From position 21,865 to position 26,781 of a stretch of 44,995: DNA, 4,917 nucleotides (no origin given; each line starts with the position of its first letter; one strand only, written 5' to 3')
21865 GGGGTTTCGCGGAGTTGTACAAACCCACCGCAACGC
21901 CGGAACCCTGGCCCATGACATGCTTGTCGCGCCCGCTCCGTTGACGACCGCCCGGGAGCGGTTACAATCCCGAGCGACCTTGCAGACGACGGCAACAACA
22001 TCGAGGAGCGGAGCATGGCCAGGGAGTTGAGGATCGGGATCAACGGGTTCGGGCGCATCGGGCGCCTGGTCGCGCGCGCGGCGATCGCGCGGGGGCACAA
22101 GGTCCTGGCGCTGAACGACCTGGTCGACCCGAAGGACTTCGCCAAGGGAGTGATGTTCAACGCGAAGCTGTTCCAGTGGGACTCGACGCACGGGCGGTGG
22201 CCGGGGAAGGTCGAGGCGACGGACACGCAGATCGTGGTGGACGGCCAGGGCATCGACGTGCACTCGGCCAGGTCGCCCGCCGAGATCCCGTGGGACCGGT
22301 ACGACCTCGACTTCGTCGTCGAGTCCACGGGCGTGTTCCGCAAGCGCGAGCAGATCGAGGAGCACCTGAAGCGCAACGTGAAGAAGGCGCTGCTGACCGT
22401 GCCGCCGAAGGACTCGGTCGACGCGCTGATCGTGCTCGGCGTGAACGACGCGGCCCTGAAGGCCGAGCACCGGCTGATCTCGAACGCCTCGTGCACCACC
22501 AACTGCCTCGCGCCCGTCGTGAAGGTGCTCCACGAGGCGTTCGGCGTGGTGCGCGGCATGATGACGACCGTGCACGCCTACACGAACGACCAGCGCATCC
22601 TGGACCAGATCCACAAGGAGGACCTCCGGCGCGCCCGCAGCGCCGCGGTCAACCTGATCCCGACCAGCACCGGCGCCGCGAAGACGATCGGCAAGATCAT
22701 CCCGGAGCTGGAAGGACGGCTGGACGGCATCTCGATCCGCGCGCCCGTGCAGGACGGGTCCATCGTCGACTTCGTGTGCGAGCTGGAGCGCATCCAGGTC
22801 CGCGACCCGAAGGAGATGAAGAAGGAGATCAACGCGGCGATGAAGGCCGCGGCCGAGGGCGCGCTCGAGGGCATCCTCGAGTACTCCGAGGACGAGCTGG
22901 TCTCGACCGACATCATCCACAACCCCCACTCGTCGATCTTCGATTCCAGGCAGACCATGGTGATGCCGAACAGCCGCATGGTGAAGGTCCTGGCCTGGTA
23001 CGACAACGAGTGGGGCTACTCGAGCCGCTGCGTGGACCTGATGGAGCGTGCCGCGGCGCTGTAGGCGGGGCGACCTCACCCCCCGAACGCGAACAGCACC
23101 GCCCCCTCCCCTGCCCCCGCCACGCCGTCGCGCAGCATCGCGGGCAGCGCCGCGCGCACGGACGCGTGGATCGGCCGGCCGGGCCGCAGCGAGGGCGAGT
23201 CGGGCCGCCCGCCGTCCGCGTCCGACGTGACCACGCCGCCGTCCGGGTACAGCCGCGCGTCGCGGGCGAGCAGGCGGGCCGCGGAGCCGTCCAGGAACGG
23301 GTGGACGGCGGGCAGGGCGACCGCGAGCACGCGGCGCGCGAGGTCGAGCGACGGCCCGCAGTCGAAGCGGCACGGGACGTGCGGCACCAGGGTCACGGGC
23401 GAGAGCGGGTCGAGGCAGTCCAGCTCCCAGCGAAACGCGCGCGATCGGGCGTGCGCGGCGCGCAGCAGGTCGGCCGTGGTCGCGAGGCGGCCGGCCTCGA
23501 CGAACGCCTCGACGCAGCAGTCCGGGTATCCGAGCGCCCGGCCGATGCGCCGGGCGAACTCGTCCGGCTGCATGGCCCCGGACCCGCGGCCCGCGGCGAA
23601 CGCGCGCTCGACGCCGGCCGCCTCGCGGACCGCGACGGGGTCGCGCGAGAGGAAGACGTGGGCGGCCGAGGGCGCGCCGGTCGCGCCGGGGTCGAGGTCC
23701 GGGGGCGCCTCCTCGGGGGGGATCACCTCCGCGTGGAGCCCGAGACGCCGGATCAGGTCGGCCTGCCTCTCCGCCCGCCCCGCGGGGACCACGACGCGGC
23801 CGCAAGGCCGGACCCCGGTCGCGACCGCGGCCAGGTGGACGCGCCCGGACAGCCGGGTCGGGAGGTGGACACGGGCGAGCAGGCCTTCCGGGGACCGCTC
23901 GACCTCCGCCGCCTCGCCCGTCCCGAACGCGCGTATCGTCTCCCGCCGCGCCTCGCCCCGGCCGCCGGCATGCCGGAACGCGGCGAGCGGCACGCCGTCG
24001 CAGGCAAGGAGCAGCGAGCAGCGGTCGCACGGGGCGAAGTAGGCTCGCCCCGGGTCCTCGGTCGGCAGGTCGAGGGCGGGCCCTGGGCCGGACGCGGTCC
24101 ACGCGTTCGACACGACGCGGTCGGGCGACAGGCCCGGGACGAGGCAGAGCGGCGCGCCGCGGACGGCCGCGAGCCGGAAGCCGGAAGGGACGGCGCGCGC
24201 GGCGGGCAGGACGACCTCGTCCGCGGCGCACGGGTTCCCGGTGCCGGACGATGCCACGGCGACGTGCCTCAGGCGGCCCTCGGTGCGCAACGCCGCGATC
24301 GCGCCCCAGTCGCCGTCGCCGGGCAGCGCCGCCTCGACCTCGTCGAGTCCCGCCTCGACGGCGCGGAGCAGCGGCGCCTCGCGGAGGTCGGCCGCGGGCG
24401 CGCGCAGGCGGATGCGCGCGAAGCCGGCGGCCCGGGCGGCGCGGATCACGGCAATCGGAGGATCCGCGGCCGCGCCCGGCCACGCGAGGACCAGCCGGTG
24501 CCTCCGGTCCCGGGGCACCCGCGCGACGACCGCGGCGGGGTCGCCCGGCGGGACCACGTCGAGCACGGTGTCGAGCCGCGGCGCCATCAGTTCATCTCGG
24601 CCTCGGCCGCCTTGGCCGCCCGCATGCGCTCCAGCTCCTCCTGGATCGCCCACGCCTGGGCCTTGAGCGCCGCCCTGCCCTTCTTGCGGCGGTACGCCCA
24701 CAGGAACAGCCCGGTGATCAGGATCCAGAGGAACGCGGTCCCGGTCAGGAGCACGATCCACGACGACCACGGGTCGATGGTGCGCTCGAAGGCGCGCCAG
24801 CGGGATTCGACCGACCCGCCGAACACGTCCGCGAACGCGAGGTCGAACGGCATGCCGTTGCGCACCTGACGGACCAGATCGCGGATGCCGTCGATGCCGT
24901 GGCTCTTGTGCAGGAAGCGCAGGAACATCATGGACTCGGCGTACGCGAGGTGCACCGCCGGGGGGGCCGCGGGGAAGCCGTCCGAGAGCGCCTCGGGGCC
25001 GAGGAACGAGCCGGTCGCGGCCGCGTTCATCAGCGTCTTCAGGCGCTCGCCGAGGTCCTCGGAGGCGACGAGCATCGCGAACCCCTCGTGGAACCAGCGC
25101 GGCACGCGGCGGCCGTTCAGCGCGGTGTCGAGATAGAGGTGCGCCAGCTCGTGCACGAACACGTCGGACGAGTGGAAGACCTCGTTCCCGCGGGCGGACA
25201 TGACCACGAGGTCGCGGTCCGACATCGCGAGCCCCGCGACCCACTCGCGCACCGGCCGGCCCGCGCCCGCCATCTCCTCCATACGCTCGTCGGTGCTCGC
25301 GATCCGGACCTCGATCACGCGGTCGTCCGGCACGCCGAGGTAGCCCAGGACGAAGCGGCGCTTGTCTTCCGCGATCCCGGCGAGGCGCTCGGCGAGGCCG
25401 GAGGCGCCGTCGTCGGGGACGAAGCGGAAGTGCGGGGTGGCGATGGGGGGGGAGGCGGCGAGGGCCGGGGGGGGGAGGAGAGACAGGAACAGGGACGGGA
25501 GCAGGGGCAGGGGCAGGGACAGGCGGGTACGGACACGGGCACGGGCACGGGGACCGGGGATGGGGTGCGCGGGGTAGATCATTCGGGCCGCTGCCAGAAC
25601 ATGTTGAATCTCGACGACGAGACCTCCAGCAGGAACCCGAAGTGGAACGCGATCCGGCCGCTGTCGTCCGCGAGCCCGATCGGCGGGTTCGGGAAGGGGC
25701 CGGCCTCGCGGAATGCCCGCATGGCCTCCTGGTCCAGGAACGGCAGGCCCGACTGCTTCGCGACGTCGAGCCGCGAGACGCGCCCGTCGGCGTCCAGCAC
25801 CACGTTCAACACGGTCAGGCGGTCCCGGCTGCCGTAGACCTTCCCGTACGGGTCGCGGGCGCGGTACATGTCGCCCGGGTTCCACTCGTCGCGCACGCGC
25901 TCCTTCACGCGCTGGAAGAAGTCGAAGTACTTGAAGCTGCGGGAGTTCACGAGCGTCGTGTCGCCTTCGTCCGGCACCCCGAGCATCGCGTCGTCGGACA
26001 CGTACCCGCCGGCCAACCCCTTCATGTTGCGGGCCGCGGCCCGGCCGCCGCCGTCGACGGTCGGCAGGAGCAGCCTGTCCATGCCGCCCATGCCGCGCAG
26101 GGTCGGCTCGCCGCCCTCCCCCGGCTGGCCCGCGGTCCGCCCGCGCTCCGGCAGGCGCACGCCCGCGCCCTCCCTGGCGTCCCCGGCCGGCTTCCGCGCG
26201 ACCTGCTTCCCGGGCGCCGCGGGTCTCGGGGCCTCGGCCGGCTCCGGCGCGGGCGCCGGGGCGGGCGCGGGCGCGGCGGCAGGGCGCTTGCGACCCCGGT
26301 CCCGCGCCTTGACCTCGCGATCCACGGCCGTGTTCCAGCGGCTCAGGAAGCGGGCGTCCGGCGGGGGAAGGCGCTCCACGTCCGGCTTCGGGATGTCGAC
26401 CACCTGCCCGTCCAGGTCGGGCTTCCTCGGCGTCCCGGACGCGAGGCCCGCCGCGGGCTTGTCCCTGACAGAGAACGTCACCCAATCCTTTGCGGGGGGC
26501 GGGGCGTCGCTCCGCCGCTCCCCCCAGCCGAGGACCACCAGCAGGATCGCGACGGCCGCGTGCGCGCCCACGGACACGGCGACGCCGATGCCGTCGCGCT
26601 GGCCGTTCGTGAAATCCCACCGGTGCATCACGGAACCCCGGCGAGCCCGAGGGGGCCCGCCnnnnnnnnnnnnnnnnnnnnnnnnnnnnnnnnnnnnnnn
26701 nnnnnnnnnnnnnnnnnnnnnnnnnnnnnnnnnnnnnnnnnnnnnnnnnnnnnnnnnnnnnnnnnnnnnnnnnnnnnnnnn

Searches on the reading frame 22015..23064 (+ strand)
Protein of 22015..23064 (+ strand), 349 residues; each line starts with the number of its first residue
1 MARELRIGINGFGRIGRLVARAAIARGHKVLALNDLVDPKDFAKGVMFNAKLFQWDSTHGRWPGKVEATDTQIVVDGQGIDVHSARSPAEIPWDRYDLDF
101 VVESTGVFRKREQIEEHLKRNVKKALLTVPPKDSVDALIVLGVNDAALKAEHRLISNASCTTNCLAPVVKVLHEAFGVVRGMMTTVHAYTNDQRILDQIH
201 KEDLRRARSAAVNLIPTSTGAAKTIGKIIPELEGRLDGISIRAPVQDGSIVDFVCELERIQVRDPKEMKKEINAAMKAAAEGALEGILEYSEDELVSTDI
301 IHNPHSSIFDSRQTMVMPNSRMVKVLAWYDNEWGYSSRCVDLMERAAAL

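Call 19: search_protein_families(library=pfam, proteins=[window:22015-23064:+], max_evalue=0.001)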
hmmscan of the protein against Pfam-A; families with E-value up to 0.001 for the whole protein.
window:22015-23064:+ (349 aa): 3 families
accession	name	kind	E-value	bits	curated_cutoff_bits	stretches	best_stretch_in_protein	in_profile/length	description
PF02800.25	Gp_dh_C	-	9.7e-63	210.9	24.4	1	165-329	1-158/158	Glyceraldehyde 3-phosphate dehydrogenase, C-terminal domain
PF00044.30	Gp_dh_N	-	5.2e-30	104.2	31.7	1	6-110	2-100/101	Glyceraldehyde 3-phosphate dehydrogenase, NAD binding domain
PF02826.25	2-Hacid_dh_C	-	0.00049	20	25.1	1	4-41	36-73/178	D-isomer specific 2-hydroxyacid dehydrogenase, NAD binding domain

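Call 70: find_homologous_proteins(query=window:22015-23064:+, max_evalue=1e-60)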
Query window:22015-23064:+ (349 aa): 8000 proteins with E <= 1e-60 among 8000 candidates; the best 120 are listed.
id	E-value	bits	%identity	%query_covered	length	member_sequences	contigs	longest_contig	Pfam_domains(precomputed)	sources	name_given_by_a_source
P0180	1.7e-229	779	100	100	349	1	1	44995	PF02800.26,PF00044.31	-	-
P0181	1.4e-184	631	78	99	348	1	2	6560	PF02800.26,PF00044.31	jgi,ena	-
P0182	2.7e-184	630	79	100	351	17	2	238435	PF02800.26,PF00044.31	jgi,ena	jgi:glyceraldehyde 3-phosphate dehydrogenase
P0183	3.1e-184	630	79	100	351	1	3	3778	PF02800.26,PF00044.31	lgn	-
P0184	1.8e-182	624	78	100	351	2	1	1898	PF02800.26,PF00044.31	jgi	jgi:glyceraldehyde 3-phosphate dehydrogenase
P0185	3.5e-182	623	78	100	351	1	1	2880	PF02800.26,PF00044.31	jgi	jgi:glyceraldehyde 3-phosphate dehydrogenase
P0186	4.7e-182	623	79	100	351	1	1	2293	PF02800.26,PF00044.31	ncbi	-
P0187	1.2e-181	621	78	100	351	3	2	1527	PF02800.26,PF00044.31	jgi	-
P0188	7.6e-181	619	79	100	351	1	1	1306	PF02800.26,PF00044.31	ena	-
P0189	9.4e-181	618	78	100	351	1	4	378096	PF02800.26,PF00044.31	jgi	jgi:glyceraldehyde 3-phosphate dehydrogenase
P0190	2.9e-180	617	77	100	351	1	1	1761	PF02800.26,PF00044.31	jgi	jgi:glyceraldehyde 3-phosphate dehydrogenase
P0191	3.2e-180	617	78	100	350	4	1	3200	PF02800.26,PF00044.31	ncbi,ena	-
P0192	2.7e-179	614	78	99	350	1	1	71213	PF02800.26,PF00044.31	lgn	-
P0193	5.3e-179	613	78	100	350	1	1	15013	PF02800.26,PF00044.31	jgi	-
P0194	1.2e-177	608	77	100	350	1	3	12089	PF02800.26,PF00044.31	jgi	jgi:glyceraldehyde 3-phosphate dehydrogenase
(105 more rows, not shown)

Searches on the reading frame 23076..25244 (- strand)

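Call 19: search_protein_families(library=pfam, proteins=[window:23076-25244:-], max_evalue=0.001)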
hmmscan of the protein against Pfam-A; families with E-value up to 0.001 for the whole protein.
window:23076-25244:- (722 aa): 1 family
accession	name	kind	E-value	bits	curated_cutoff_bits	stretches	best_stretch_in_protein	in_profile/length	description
PF04467.17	DUF483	-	3.9e-05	24.1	25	1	565-597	36-68/122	Protein of unknown function (DUF483)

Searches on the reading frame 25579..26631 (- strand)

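Call 19: search_protein_families(library=pfam, proteins=[window:25579-26631:-], max_evalue=0.001)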
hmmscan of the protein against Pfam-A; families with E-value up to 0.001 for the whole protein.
window:25579-26631:- (350 aa): 2 families
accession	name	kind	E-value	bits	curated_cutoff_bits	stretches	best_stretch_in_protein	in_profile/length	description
PF13103.11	TonB_2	-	3.8e-08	33.8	22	1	237-331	3-85/85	TonB C terminal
PF03544.19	TonB_C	-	7.5e-06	26.8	24.6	1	274-321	19-66/79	Gram-negative bacterial TonB protein C-terminal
